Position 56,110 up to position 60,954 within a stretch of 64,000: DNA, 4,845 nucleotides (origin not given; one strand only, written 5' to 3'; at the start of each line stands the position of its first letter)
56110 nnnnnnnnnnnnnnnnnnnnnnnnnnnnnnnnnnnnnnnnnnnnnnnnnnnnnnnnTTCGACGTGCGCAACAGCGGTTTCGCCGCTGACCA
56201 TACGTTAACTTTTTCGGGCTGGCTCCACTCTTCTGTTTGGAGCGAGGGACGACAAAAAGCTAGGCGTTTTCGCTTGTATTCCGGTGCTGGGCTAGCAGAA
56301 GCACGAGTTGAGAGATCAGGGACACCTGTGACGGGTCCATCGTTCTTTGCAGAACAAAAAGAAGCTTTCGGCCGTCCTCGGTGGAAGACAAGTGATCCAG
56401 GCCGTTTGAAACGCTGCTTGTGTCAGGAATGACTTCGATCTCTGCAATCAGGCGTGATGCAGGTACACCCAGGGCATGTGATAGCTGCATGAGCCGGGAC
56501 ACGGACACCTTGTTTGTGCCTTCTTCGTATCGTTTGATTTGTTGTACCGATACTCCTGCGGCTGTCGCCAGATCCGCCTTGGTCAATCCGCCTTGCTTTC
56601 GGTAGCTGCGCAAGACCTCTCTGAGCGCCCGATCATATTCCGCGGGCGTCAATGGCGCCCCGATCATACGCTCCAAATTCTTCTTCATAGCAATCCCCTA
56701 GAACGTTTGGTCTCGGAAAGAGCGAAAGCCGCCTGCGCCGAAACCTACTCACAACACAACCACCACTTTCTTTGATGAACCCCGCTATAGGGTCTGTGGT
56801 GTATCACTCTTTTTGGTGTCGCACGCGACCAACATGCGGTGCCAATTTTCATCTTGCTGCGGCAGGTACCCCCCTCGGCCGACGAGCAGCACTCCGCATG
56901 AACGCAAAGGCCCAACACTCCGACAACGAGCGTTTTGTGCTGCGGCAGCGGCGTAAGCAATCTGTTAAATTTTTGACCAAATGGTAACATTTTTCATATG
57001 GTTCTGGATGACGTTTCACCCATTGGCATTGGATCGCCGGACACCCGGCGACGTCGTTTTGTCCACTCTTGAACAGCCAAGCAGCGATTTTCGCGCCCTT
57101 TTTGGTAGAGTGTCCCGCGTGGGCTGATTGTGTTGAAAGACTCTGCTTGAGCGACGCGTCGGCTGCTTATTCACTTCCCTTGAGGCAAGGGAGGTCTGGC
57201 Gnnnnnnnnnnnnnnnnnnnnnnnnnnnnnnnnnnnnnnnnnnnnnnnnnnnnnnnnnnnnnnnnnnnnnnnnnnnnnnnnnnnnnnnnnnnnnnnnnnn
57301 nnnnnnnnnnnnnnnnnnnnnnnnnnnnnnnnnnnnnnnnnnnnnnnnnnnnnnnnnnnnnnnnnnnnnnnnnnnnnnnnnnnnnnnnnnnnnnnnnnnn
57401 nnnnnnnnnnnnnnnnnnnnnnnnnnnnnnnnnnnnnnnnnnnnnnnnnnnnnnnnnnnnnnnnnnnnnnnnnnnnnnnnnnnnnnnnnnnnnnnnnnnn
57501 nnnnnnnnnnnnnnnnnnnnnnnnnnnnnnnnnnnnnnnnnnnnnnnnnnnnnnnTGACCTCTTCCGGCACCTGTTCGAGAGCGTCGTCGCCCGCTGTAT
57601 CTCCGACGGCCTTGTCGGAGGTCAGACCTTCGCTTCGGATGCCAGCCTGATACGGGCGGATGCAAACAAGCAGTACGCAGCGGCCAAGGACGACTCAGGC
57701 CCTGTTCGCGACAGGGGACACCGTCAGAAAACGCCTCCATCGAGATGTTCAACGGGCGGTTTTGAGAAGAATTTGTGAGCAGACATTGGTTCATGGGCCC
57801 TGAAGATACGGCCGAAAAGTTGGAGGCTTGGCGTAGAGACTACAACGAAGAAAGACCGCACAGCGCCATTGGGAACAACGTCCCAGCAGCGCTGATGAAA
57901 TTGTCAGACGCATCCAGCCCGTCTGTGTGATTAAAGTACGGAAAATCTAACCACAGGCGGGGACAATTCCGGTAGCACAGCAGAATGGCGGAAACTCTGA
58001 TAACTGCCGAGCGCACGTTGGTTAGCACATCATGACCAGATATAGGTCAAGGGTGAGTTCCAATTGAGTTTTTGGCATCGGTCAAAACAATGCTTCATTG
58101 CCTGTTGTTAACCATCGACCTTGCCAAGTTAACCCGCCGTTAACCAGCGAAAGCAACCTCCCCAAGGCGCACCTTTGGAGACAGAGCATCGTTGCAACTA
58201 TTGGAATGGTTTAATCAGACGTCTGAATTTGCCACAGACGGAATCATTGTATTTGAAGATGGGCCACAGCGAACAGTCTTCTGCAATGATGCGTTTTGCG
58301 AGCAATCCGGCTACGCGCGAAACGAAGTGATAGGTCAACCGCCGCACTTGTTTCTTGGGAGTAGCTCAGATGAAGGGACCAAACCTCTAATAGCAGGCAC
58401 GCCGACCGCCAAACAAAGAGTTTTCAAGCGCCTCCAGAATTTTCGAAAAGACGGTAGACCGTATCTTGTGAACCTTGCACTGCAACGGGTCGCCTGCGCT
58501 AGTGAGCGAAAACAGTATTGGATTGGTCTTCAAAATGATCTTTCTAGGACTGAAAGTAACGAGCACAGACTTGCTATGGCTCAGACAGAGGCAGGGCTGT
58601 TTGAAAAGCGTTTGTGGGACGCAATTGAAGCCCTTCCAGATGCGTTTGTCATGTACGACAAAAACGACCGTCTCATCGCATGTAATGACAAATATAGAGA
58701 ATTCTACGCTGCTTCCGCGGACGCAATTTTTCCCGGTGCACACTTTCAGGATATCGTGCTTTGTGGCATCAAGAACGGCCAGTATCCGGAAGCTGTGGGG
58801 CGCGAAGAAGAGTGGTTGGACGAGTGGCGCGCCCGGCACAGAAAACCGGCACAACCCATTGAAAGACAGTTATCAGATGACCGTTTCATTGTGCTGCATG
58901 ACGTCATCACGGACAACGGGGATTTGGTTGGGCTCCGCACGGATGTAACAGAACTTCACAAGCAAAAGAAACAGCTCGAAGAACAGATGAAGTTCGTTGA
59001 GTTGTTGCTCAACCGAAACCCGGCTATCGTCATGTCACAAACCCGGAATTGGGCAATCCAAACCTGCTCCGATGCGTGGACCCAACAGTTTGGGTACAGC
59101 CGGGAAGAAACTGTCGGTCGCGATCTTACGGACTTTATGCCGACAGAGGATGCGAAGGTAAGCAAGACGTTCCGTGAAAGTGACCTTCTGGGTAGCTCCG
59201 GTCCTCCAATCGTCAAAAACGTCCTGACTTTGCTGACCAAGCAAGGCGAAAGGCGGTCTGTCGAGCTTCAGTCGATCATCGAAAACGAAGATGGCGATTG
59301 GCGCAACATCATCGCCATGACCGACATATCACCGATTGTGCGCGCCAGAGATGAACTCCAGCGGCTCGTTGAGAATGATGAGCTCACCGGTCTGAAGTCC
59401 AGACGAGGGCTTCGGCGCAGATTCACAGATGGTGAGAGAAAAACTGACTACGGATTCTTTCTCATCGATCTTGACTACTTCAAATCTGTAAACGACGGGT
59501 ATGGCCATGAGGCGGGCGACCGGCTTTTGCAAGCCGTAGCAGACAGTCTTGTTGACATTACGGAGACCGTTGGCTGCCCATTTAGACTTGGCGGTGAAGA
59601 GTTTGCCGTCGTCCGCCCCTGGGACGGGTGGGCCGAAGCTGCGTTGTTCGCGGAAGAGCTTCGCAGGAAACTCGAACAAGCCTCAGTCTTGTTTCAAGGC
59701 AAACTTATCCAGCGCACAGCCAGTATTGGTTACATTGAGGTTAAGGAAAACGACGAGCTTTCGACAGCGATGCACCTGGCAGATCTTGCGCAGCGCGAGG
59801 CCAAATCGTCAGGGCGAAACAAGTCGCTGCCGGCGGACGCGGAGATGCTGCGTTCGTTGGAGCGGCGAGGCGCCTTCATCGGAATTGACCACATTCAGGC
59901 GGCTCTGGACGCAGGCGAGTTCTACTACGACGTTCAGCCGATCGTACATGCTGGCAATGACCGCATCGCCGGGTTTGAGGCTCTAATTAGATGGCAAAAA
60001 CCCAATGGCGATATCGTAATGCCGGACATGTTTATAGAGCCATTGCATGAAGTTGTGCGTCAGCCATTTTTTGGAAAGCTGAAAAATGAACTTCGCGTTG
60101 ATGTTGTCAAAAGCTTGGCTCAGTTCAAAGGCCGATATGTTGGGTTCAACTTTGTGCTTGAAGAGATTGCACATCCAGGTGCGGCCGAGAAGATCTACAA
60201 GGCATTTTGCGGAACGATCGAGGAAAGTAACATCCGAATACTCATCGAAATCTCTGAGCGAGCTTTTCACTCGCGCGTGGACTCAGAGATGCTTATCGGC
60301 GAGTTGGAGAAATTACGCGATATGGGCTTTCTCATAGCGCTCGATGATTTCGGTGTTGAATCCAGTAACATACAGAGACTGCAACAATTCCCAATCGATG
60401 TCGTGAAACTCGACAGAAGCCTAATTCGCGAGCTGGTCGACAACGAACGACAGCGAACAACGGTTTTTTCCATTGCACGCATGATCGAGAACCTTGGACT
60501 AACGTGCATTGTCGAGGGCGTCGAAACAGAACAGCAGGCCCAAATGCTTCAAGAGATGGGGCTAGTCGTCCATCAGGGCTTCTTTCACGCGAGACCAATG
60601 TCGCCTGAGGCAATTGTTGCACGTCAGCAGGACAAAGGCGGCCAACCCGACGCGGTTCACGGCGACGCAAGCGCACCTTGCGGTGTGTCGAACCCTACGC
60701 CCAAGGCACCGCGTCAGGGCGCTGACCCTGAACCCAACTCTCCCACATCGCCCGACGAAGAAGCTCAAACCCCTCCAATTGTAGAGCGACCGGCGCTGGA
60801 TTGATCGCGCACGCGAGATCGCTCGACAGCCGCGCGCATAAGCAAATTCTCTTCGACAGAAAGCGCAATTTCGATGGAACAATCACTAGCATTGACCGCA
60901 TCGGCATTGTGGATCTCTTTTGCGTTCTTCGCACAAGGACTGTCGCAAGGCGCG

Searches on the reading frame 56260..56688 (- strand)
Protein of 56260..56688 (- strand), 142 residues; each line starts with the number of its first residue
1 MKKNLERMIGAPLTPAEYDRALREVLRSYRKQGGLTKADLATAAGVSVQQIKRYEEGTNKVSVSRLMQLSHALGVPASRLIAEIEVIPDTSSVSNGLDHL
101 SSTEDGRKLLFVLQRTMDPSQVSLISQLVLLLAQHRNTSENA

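Call 10: search_protein_families(library=pfam, proteins=[window:56260-56688:-])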
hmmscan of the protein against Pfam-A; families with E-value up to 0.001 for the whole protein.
window:56260-56688:- (142 aa): 4 families
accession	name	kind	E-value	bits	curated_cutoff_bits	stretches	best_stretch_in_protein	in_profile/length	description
PF01381.28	HTH_3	-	1e-14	54.7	23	1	26-78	1-53/55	Helix-turn-helix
PF13560.12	HTH_31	-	7.8e-11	42.6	27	1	22-78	2-59/64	Helix-turn-helix domain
PF12844.13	HTH_19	-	1.2e-07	32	30.2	1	25-82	3-60/64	Helix-turn-helix domain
PF13443.12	HTH_26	-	8.2e-06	26.4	22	1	26-75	2-52/63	Cro/C1-type HTH DNA-binding domain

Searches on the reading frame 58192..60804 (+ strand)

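Call 10: search_protein_families(library=pfam, proteins=[window:58192-60804:+])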
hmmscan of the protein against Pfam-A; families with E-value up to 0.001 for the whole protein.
window:58192-60804:+ (870 aa): 8 families
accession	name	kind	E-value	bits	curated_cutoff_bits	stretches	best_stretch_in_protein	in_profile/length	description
PF00563.25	EAL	-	1.2e-48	166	31.3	1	567-802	3-236/236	EAL domain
PF00990.26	GGDEF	-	2.8e-28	99.1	23.8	1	395-544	3-161/161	Diguanylate cyclase, GGDEF domain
PF13426.13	PAS_9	-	1e-20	74.4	27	2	16-118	2-102/103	PAS domain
PF12860.13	PAS_7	-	5.1e-17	62.5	27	1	145-258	1-113/115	PAS fold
PF00989.32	PAS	-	1.1e-16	61.3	22.6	2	16-116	12-112/113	PAS fold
PF13188.13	PAS_8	-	5.3e-12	45.6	21.8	0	12-49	8-41/65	PAS domain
PF08448.16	PAS_4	-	2.7e-08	34.5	23.1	0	16-57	6-46/110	PAS fold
PF08447.18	PAS_3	-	6.4e-05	23.6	25.6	0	291-369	3-81/89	PAS fold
